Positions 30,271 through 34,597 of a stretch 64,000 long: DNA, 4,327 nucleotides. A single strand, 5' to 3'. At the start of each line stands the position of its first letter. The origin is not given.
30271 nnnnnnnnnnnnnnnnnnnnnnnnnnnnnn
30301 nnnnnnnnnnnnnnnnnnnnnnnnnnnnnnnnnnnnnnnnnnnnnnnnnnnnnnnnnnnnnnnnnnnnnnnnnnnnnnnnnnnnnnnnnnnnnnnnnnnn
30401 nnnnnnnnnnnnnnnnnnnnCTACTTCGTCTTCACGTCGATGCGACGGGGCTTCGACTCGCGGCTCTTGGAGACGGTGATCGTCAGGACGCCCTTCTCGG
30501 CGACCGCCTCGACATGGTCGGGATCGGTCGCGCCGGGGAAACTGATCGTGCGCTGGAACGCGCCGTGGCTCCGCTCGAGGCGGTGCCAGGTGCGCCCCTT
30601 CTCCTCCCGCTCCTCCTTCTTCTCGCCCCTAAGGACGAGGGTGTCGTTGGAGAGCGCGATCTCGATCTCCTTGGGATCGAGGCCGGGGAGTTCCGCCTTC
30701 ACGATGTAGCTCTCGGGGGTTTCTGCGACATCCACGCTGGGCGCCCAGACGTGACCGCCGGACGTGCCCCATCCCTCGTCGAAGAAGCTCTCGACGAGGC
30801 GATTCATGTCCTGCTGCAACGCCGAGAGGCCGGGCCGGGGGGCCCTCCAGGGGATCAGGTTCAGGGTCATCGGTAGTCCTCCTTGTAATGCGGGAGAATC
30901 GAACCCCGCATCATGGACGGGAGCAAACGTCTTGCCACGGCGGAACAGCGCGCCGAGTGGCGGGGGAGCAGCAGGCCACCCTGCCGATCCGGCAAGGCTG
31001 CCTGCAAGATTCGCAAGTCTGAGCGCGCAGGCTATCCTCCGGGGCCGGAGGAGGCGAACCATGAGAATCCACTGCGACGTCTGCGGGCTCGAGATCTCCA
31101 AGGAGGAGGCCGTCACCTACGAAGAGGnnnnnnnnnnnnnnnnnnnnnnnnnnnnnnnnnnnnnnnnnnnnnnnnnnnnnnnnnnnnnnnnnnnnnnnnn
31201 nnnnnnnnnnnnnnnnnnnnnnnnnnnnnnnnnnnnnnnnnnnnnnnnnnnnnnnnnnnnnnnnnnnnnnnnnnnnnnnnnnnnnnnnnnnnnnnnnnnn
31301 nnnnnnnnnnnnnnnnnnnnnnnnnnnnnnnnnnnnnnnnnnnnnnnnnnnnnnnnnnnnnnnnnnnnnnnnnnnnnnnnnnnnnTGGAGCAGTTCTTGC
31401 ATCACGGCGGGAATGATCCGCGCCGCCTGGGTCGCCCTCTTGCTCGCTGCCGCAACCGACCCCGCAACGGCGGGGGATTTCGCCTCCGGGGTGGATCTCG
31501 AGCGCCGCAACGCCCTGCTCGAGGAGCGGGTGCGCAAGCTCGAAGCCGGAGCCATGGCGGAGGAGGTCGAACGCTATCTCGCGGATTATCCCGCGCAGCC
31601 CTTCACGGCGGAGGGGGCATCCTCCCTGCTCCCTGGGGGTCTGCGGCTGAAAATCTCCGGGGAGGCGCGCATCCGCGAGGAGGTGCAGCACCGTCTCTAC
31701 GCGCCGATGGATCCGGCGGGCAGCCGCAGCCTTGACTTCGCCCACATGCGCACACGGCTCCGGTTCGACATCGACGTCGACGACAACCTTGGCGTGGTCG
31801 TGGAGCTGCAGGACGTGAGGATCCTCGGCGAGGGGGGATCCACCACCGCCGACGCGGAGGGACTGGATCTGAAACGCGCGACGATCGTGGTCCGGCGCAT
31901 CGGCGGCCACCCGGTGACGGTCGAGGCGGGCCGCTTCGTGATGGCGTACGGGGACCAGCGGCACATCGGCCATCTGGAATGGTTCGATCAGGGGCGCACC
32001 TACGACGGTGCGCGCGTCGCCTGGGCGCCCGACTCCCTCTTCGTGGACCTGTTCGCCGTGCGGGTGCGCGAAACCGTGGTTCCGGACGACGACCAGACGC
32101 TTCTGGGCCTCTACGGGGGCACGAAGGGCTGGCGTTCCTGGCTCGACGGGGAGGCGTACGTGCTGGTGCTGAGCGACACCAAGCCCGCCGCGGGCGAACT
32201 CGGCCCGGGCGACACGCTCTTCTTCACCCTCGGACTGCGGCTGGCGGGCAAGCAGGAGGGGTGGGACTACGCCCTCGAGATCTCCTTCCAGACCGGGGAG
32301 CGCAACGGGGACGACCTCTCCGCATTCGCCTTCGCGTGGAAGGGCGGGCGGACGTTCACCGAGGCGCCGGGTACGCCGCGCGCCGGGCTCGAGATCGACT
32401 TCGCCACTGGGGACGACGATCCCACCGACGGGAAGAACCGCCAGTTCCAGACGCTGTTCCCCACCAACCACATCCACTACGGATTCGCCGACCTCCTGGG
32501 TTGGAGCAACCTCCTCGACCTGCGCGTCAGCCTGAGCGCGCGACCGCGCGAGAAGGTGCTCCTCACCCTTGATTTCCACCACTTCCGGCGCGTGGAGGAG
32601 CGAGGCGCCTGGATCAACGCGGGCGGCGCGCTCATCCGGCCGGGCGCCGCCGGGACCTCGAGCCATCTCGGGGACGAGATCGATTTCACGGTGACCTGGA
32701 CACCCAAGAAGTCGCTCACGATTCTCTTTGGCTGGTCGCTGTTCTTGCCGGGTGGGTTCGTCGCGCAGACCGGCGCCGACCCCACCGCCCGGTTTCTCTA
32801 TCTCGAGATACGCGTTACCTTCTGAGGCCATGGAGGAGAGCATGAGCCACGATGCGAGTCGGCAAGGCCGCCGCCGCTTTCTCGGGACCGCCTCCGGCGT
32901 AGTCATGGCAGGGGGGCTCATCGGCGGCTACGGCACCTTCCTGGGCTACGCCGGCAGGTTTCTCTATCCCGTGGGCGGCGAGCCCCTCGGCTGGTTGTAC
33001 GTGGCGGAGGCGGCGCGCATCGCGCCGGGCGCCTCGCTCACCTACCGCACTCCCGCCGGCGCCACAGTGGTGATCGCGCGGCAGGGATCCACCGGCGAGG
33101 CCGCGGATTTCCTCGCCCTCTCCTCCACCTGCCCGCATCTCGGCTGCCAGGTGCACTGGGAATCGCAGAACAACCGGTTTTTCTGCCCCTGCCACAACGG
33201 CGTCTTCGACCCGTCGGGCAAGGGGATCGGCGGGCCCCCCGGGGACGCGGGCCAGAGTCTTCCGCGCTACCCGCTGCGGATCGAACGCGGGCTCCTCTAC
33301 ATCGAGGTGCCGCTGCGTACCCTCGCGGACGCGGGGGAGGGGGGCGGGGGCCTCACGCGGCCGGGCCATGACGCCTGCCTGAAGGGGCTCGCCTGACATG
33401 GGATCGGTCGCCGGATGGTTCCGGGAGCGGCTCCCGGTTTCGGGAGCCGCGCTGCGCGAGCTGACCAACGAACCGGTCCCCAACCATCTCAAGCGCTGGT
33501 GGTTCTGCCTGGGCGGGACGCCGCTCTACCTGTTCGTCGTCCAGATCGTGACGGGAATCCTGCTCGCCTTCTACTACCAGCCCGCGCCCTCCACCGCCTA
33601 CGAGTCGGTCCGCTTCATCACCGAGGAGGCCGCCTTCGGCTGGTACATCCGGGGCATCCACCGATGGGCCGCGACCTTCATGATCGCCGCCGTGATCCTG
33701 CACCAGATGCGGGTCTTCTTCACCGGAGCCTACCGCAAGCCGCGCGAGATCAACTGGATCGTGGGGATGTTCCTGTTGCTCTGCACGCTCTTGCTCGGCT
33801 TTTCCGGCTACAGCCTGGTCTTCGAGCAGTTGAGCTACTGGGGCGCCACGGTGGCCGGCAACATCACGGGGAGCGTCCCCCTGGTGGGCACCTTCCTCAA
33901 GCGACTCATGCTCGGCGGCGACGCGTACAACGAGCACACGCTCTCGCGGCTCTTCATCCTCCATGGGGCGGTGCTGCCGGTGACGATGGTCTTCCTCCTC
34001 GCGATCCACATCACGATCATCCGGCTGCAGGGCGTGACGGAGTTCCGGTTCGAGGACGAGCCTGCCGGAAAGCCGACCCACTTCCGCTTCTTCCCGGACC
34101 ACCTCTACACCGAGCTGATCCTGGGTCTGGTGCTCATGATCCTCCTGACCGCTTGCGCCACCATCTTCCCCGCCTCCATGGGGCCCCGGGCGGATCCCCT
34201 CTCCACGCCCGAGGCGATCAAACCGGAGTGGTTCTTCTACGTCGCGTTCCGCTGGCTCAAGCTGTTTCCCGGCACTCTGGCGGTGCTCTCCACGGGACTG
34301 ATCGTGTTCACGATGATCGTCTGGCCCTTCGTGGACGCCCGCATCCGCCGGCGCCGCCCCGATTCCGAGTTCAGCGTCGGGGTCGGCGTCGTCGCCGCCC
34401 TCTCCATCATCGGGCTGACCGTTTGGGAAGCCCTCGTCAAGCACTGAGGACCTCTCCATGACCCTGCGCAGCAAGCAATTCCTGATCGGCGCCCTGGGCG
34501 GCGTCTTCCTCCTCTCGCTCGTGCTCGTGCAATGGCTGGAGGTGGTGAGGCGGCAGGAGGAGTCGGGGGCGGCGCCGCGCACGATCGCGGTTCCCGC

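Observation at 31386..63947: Anammox/nitrifier-like electron-transfer parts list concentrated in 33 kb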

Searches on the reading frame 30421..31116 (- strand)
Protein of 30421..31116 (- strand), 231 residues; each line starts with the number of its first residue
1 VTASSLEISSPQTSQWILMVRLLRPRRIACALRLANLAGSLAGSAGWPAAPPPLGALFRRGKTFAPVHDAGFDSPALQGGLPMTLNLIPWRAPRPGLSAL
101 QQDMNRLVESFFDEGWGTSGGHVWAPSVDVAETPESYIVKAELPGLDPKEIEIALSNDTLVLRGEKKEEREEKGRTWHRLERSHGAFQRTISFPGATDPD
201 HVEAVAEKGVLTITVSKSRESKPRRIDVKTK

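Call 51: search_protein_families(library=pfam, proteins=[window:30421-31116:-], max_evalue=1)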
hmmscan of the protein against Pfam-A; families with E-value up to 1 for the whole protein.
window:30421-31116:- (231 aa): 2 families
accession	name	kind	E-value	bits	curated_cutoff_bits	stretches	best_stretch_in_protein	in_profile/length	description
PF00011.27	HSP20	-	1.8e-22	79.8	20.8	1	130-229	2-102/102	Hsp20/alpha crystallin family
PF17886.7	ArsA_HSP20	-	8.8e-05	22.4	22.5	1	136-214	3-62/63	HSP20-like domain found in ArsA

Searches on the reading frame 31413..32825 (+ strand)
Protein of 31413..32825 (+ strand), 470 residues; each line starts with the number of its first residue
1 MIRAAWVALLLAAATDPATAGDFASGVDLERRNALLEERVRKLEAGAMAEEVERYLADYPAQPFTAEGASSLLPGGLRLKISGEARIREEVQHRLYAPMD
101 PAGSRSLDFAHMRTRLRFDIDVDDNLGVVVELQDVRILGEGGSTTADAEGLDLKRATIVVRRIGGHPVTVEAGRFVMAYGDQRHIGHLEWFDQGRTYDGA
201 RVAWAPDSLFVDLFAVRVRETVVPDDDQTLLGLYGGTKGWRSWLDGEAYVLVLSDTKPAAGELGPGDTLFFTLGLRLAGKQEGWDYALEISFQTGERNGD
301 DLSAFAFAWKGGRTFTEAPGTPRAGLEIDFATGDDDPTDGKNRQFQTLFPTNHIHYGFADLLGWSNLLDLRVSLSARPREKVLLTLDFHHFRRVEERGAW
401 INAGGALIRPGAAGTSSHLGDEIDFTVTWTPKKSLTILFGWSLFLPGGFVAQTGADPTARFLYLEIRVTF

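Call 7: search_protein_families(library=pfam, proteins=[window:31413-32825:+], max_evalue=0.01)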
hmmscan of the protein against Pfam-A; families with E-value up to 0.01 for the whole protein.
window:31413-32825:+ (470 aa): 1 family
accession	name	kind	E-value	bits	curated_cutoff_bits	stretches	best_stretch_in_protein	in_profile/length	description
PF13372.12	Alginate_exp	-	1.4e-56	192.4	25.2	1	79-454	3-385/395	Alginate export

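Call 10: search_protein_families(library=ncbifam, proteins=[window:31413-32825:+], max_evalue=0.001)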
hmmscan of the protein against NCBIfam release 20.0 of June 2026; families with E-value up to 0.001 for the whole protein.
window:31413-32825:+ (470 aa): 0 families

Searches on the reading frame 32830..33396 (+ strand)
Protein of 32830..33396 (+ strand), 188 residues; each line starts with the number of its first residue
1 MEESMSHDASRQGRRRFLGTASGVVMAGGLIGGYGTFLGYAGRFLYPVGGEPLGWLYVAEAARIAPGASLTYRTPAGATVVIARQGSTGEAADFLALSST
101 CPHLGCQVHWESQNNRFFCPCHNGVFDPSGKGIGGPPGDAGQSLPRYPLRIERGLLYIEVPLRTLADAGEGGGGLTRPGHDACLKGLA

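Call 7: search_protein_families(library=pfam, proteins=[window:32830-33396:+], max_evalue=0.01)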
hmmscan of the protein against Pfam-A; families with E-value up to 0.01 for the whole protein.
window:32830-33396:+ (188 aa): 1 family
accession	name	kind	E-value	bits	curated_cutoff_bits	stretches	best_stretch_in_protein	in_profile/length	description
PF00355.32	Rieske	-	1.1e-10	41.7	20.3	1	55-140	2-83/88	Rieske [2Fe-2S] domain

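Call 9: search_protein_families(library=ncbifam, proteins=[window:32830-33396:+], max_evalue=0.001)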
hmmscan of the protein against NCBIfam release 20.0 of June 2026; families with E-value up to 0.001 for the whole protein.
window:32830-33396:+ (188 aa): 5 families
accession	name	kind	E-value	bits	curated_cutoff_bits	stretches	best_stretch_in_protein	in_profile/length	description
TIGR02694.1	arsenite_ox_S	equivalog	1e-14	54.6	95.65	1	84-152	41-108/129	arsenate reductase (azurin) small subunit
NF010001.0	PRK13474.1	subfamily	2.3e-12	46.6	154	1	94-137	100-143/178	cytochrome b6-f complex iron-sulfur subunit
NF045928.1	Cytb6fFeSPetC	equivalog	4.9e-12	45.6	250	1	93-136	100-143/179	cytochrome b6-f complex iron-sulfur subunit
TIGR01416.1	Rieske_proteo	equivalog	2.8e-11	43.8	97.4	1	90-149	105-167/176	ubiquinol-cytochrome c reductase iron-sulfur subunit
NF050121.1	bc1_QcrA_actin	exception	4.7e-10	39.5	275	1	89-152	235-298/319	cytochrome bc1 complex Rieske iron-sulfur subunit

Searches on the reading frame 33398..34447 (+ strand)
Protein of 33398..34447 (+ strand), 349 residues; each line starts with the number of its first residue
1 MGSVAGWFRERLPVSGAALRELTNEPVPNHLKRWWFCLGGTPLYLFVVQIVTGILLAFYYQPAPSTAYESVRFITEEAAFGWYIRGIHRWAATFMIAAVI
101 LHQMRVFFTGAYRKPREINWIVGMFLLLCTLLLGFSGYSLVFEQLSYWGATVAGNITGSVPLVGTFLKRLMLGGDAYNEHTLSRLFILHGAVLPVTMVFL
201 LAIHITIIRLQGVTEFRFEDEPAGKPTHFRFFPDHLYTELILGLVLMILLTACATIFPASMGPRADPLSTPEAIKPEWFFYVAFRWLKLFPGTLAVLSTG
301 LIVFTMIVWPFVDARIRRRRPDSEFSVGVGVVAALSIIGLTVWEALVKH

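Call 7: search_protein_families(library=pfam, proteins=[window:33398-34447:+], max_evalue=0.01)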
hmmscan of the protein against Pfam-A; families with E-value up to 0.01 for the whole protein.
window:33398-34447:+ (349 aa): 6 families
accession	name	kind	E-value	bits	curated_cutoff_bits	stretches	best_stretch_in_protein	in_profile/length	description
PF00033.24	Cytochrome_B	-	2.6e-49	168.1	27.2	1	23-211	2-188/189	Cytochrome b/b6/petB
PF13631.11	Cytochrom_B_N_2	-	1.5e-43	149.1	27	1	94-261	2-166/169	Cytochrome b(N-terminal)/b6/petB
PF00032.22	Cytochrom_B_C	-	3.7e-07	30.8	20.7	1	265-318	2-56/102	Cytochrome b(C-terminal)/b6/petD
PF00892.27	EamA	-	2e-06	28.6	28.2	1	91-193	35-132/135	EamA-like transporter family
PF14358.11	DUF4405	-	3.7e-06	27.8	26.7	1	44-102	8-61/66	Domain of unknown function (DUF4405)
PF01292.26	Ni_hydr_CYTB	-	0.00043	20.5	30.1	1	37-114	102-170/179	Prokaryotic cytochrome b561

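Call 9: search_protein_families(library=ncbifam, proteins=[window:33398-34447:+], max_evalue=0.001)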
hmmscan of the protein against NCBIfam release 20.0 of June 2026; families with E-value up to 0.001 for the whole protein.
window:33398-34447:+ (349 aa): 5 families
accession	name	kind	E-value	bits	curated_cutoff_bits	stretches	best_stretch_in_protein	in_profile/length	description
NF040969.1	cytb_ExtP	equivalog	9.8e-67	224.8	290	1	20-214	3-203/205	selenite/tellurite reduction operon b-type cytochrome ExtP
NF002990.0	PRK03735.1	subfamily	9.6e-64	215.2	325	1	4-214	5-220/223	cytochrome b6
NF050120.1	bc1_QcrB_actin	exception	1.3e-49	169.4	500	1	17-310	10-319/458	cytochrome bc1 complex cytochrome b subunit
NF041076.1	cyt_b_SoxC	equivalog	1.5e-27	96.7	740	1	30-213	22-200/542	proton pump complex cytochrome B SoxC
TIGR01156.1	cytb6_f_IV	equivalog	2.6e-09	37.1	127.05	1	234-317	35-119/160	cytochrome b6-f complex subunit IV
